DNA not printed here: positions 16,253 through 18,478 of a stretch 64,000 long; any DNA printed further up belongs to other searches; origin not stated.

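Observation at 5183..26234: Three glycyl-radical enzymes, two activases, two ROK/ASKHA kinase-like proteins and a sugar ABC importer in ~20 kb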

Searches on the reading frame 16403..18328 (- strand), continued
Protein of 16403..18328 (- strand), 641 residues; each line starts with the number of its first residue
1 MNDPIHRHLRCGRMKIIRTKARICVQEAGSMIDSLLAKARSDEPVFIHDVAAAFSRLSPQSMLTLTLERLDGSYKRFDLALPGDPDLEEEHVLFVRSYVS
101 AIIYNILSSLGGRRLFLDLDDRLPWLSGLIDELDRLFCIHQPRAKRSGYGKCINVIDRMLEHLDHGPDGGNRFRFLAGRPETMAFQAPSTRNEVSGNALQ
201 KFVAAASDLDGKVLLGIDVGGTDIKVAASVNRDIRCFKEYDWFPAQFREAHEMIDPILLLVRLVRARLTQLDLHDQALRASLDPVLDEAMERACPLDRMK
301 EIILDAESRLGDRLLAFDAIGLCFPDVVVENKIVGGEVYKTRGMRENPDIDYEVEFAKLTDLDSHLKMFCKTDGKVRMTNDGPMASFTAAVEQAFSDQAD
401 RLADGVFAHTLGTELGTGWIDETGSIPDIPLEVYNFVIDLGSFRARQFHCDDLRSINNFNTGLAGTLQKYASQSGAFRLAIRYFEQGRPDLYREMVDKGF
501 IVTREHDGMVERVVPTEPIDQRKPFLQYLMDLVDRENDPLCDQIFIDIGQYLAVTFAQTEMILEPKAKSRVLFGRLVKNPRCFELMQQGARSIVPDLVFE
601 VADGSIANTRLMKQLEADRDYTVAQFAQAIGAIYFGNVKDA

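Call 55: search_protein_families(library=pfam, proteins=[L040:5817-6326:-, L050:19405-20196:+, L050:18361-19395:+, L082:6456-7982:+, L061:18138-19142:+, L040:16455-17324:+, L063:5474-6337:+, L025:5712-6725:+, L040:17335-18000:+, L006:19475-20329:+], max_evalue=0.001)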
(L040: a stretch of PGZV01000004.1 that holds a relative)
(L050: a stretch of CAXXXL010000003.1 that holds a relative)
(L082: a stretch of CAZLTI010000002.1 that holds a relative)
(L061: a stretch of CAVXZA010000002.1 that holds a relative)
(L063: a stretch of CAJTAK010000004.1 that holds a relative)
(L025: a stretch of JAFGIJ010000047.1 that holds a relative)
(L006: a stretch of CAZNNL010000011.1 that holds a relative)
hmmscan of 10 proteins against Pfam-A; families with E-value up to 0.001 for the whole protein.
L040:5817-6326:- (169 aa): 1 family
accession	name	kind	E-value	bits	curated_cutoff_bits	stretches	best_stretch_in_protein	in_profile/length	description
PF03928.20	HbpS-like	-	4.1e-26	92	25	1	30-157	1-127/128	Haem degrading protein HbpS-like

L050:19405-20196:+ (263 aa): 8 families
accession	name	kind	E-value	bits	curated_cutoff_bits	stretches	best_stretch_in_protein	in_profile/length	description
PF13561.12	adh_short_C2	-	3.8e-66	223.5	27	1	19-259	6-234/236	Enoyl-(Acyl carrier protein) reductase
PF00106.31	adh_short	-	6e-66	222.1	26.6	1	10-198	1-188/195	short chain dehydrogenase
PF08659.16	KR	-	2.4e-13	50.9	22.6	1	12-166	3-156/180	KR domain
PF01370.27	Epimerase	-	2.8e-06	27.4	20.9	1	12-256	1-239/240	NAD dependent epimerase/dehydratase family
PF02737.24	3HCDH_N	-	1.4e-05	25.5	22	1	12-81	2-68/180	3-hydroxyacyl-CoA dehydrogenase, NAD binding domain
PF23441.1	SDR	-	0.00011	22.1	27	1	11-201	9-203/258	SDR-like rossmann domain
PF02882.25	THF_DHG_CYH_C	-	0.00046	20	27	0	3-49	30-76/160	Tetrahydrofolate dehydrogenase/cyclohydrolase, NAD(P)-binding domain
PF01073.25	3Beta_HSD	-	0.00091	18.8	22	0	13-80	1-67/280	3-beta hydroxysteroid dehydrogenase/isomerase family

L050:18361-19395:+ (344 aa): 3 families
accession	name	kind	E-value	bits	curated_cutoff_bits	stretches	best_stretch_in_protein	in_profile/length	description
PF08240.17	ADH_N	-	6.2e-29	100.8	23.5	1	30-139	2-103/104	Alcohol dehydrogenase GroES-like domain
PF00107.32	ADH_zinc_N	-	9.8e-27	93.9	31.8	1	178-302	1-128/129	Zinc-binding dehydrogenase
PF16912.11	Glu_dehyd_C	-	1.3e-10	41.6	34.9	1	147-339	4-210/211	Glucose dehydrogenase C-terminus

L082:6456-7982:+ (508 aa): 5 families
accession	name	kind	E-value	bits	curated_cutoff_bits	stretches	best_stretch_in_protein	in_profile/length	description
PF05199.19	GMC_oxred_C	-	6.1e-19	69.4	24.6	1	437-494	82-139/139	GMC oxidoreductase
PF00732.25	GMC_oxred_N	-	2.4e-08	34.5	23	1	189-303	108-216/218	GMC oxidoreductase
PF00890.30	FAD_binding_2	-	7.5e-05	22.5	20.4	1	7-39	1-33/414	FAD binding domain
PF01266.30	DAO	-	0.0001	22.4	27.9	1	7-47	1-41/353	FAD dependent oxidoreductase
PF13450.12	NAD_binding_8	-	0.00031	21.4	21.9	1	10-40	1-31/68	NAD(P)-binding Rossmann-like domain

L061:18138-19142:+ (334 aa): 4 families
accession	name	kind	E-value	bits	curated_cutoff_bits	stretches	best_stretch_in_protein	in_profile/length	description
PF01408.29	GFO_IDH_MocA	-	1.8e-28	100.1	24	1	5-124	2-120/120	Oxidoreductase family, NAD-binding Rossmann fold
PF22725.1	GFO_IDH_MocA_C3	-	2e-10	41.2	27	1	152-248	25-120/124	GFO/IDH/MocA C-terminal domain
PF02894.22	GFO_IDH_MocA_C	-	5e-08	33.4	22.9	1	155-242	25-116/218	Oxidoreductase family, C-terminal alpha/beta domain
PF03447.22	NAD_binding_3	-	0.00021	22.4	24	1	10-120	1-113/116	Homoserine dehydrogenase, NAD binding domain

L040:16455-17324:+ (289 aa): 6 families
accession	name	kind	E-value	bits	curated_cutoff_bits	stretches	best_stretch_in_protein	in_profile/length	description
PF04321.23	RmlD_sub_bind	-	1.1e-47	163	27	1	3-284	2-285/287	RmlD substrate binding domain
PF01370.27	Epimerase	-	4.1e-21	75.9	20.9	1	4-204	1-225/240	NAD dependent epimerase/dehydratase family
PF16363.11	GDP_Man_Dehyd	-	6.7e-14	52.5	27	1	34-138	58-165/332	GDP-mannose 4,6 dehydratase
PF02719.21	Polysacc_synt_2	-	4e-11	43.1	20.2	1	36-105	62-132/293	Polysaccharide biosynthesis protein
PF07993.18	NAD_binding_4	-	8.6e-07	28.8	20.1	1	52-161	89-216/258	Male sterility protein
PF01073.25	3Beta_HSD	-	1e-06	28.4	22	1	32-137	49-157/280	3-beta hydroxysteroid dehydrogenase/isomerase family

L063:5474-6337:+ (287 aa): 3 families
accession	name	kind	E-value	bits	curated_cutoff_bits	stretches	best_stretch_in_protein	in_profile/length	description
PF08501.16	Shikimate_dh_N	-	4.6e-20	72.1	27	1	13-96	1-83/83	Shikimate dehydrogenase substrate binding domain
PF18317.6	SDH_C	-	1.8e-12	47.2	25.8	1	253-283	1-31/31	Shikimate 5'-dehydrogenase C-terminal domain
PF01488.26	Shikimate_DH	-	0.00017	22.1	24.3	1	123-203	9-84/138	Shikimate / quinate 5-dehydrogenase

L025:5712-6725:+ (337 aa): 1 family
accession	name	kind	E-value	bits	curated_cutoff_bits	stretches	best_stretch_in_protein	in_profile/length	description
PF01208.23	URO-D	-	2.1e-15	57.1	23.9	1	112-332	119-345/346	Uroporphyrinogen decarboxylase (URO-D)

L040:17335-18000:+ (222 aa): 1 family
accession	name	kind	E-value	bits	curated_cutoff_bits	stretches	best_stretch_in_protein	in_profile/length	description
PF00923.25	TAL_FSA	-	9.5e-54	183.1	27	1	4-214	2-280/285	Transaldolase/Fructose-6-phosphate aldolase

L006:19475-20329:+ (284 aa): 1 family
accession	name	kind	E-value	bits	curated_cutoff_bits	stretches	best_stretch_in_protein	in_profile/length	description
PF02535.28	Zip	-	9.9e-30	104.3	35.1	2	122-279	164-322/323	ZIP Zinc transporter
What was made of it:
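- Accessory GMC, GFO/IDH/MocA, SDR and Zn-ADH oxidoreductases appear in some modules (call 55).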
